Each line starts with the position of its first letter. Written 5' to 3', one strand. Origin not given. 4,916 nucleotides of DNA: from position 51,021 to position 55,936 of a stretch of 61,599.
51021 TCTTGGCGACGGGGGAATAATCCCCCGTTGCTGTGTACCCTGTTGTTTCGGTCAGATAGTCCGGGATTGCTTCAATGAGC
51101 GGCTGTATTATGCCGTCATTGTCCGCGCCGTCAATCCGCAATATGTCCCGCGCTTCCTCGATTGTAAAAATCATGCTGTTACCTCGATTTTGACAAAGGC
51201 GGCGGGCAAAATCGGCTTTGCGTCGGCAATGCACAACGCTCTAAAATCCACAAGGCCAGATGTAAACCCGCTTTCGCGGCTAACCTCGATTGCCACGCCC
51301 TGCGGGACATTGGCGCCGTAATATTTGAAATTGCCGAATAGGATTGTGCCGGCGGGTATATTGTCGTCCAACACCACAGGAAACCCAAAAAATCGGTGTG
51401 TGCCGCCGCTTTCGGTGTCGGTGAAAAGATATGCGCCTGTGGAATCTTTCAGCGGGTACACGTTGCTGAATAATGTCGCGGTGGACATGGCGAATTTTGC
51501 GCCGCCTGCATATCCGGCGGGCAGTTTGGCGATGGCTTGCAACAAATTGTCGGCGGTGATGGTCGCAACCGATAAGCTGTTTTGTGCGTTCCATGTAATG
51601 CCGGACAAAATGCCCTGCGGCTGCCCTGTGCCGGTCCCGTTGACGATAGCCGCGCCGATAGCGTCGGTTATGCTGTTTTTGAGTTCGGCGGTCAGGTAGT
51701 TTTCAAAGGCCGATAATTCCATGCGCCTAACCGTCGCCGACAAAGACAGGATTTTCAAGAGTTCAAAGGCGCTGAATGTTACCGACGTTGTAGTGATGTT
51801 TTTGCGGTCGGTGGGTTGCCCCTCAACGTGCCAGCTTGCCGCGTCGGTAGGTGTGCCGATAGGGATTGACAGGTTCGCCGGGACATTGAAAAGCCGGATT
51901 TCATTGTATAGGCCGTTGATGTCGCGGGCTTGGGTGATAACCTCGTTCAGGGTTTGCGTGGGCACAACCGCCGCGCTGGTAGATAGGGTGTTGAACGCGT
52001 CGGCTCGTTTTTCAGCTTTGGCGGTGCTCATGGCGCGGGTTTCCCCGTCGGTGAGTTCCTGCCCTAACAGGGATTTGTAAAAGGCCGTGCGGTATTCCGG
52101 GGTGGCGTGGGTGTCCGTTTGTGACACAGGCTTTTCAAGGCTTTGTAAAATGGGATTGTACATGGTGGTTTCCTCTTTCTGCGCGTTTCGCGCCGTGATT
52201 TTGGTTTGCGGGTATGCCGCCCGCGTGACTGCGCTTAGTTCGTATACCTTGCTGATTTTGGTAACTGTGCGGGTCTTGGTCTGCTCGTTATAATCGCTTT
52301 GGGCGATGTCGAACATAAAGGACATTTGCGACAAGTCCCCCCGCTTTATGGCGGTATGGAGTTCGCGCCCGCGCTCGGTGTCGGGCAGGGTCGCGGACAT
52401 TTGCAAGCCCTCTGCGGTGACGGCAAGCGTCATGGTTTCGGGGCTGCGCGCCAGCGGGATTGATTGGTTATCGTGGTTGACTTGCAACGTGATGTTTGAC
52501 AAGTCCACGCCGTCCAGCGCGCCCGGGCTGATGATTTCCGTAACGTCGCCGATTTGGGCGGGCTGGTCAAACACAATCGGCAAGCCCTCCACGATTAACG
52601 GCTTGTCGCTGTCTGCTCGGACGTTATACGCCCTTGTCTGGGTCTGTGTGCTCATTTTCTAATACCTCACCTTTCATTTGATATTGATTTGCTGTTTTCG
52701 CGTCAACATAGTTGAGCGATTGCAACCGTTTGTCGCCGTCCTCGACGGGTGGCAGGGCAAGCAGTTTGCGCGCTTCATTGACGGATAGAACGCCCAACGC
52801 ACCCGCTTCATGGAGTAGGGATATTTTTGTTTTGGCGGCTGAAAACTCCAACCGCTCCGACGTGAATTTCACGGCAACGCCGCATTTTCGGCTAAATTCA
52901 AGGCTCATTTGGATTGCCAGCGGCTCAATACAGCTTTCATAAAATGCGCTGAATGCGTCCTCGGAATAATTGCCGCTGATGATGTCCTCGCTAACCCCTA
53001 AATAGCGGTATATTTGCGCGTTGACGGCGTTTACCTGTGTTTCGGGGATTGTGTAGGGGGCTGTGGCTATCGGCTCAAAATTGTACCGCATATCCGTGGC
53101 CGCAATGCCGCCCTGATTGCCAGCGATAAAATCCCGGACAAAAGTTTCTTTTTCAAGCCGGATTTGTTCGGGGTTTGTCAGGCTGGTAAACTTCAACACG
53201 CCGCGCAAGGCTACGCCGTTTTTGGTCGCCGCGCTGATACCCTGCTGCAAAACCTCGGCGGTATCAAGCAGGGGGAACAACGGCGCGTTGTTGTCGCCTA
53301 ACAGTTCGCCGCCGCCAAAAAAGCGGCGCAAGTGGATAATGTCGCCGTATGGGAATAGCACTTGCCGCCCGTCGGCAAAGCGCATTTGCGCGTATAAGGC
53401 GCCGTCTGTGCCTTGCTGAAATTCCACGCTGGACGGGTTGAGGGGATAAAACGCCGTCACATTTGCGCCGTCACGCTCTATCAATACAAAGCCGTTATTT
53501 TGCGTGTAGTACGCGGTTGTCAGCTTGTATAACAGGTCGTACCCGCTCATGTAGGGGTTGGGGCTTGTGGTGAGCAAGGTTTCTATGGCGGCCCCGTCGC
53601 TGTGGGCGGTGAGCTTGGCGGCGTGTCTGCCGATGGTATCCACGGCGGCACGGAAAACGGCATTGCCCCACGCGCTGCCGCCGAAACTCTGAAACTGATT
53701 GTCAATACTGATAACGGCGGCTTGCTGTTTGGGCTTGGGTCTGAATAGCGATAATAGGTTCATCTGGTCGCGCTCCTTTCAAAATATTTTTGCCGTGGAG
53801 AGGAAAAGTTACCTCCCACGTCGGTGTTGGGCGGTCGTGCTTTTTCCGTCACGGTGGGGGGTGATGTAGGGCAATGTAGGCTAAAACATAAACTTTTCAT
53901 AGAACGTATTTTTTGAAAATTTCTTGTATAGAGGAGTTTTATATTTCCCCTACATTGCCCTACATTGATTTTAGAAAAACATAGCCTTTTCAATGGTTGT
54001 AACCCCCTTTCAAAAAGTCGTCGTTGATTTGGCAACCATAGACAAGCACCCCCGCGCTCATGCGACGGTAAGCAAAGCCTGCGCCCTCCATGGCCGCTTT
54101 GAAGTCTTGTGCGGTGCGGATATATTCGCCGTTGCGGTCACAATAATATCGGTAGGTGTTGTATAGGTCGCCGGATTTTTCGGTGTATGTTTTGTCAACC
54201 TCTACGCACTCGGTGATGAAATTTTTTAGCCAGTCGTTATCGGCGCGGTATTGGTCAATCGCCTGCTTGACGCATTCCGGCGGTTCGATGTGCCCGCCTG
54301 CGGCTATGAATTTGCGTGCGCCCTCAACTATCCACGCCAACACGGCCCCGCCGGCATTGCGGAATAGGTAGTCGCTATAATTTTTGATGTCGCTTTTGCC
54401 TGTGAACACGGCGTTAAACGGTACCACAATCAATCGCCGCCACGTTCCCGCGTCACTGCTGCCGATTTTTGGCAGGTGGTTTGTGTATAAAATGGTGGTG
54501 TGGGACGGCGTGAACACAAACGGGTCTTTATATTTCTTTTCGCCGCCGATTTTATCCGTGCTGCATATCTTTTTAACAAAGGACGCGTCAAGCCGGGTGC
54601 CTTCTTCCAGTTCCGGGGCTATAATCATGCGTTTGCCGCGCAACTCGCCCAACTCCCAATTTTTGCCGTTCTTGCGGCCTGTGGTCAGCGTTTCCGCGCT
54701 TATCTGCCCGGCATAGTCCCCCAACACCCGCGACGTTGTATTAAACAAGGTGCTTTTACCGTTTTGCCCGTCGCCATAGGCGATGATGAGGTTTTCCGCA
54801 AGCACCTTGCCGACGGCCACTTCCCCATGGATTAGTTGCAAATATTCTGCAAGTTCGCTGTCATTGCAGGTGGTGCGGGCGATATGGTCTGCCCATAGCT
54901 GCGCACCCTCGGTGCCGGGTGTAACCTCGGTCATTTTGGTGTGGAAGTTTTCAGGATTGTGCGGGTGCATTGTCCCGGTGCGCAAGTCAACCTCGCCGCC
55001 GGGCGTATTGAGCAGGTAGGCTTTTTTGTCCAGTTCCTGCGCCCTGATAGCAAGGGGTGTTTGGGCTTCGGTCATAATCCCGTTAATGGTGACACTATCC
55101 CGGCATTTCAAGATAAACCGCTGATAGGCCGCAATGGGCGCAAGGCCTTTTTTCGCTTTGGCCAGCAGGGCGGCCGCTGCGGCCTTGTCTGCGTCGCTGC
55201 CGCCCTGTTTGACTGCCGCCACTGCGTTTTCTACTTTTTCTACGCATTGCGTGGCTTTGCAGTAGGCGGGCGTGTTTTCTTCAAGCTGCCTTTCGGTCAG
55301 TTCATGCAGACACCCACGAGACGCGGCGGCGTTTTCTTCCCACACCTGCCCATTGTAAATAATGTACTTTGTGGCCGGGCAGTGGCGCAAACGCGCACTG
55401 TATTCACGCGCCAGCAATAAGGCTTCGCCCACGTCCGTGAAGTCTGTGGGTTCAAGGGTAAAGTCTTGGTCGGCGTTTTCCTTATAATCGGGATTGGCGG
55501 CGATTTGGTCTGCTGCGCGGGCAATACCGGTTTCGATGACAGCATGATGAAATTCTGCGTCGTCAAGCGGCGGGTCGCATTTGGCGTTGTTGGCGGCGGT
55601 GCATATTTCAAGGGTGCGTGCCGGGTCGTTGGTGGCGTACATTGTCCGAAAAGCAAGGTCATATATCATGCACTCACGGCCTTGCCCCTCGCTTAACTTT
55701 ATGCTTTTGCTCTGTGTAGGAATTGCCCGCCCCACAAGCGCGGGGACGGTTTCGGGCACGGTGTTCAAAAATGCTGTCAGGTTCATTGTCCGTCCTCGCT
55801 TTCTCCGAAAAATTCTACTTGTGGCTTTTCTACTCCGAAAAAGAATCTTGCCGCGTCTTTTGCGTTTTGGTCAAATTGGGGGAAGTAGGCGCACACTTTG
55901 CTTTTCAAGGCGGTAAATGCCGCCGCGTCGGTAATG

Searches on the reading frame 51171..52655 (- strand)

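Call 49: search_protein_families(library=pfam, proteins=[window:51171-52655:-], max_evalue=0.00001)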
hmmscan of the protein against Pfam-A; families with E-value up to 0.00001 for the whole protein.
window:51171-52655:- (494 aa): 2 families
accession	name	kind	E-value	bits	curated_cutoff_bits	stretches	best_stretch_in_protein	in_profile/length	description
PF05065.19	Phage_capsid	-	1.2e-44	153.3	24.2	1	229-491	3-279/280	Phage capsid family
PF04586.22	Peptidase_S78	-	1.4e-27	97.3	21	1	10-163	3-162/165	Caudovirus prohead serine protease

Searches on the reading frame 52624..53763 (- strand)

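Call 49: search_protein_families(library=pfam, proteins=[window:52624-53763:-], max_evalue=0.00001)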
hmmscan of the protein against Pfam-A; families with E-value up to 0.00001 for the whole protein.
window:52624-53763:- (379 aa): 1 family
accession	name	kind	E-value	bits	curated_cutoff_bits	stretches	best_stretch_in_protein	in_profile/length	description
PF04860.17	Phage_portal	-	7.3e-45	154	39.1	1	36-335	2-320/321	Phage portal protein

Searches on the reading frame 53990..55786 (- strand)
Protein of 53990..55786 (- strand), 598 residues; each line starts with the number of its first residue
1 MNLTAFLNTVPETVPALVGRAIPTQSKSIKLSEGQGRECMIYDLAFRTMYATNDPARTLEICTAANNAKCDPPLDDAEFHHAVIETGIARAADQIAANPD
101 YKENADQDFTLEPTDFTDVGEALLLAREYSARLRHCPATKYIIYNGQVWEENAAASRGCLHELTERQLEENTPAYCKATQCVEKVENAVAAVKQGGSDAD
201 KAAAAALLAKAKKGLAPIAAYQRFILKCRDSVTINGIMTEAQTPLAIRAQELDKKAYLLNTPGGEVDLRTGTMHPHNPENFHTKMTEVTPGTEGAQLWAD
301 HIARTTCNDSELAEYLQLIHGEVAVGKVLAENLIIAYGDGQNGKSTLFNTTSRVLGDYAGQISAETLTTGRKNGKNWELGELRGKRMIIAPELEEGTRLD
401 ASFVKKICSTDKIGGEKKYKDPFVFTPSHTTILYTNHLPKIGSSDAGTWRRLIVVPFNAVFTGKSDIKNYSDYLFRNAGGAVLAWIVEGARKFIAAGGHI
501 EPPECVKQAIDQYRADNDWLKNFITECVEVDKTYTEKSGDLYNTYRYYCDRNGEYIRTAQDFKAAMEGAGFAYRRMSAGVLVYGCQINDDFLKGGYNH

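Call 49: search_protein_families(library=pfam, proteins=[window:53990-55786:-], max_evalue=0.00001)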
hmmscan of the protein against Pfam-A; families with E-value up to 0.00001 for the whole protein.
window:53990-55786:- (598 aa): 2 families
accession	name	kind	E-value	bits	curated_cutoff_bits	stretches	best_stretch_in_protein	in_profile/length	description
PF08706.16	D5_N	-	3.2e-24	86.3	22.4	1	122-292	1-129/145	D5 N terminal like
PF19263.5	DUF5906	-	9e-15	55.8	27.6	1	337-451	2-114/114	Family of unknown function (DUF5906)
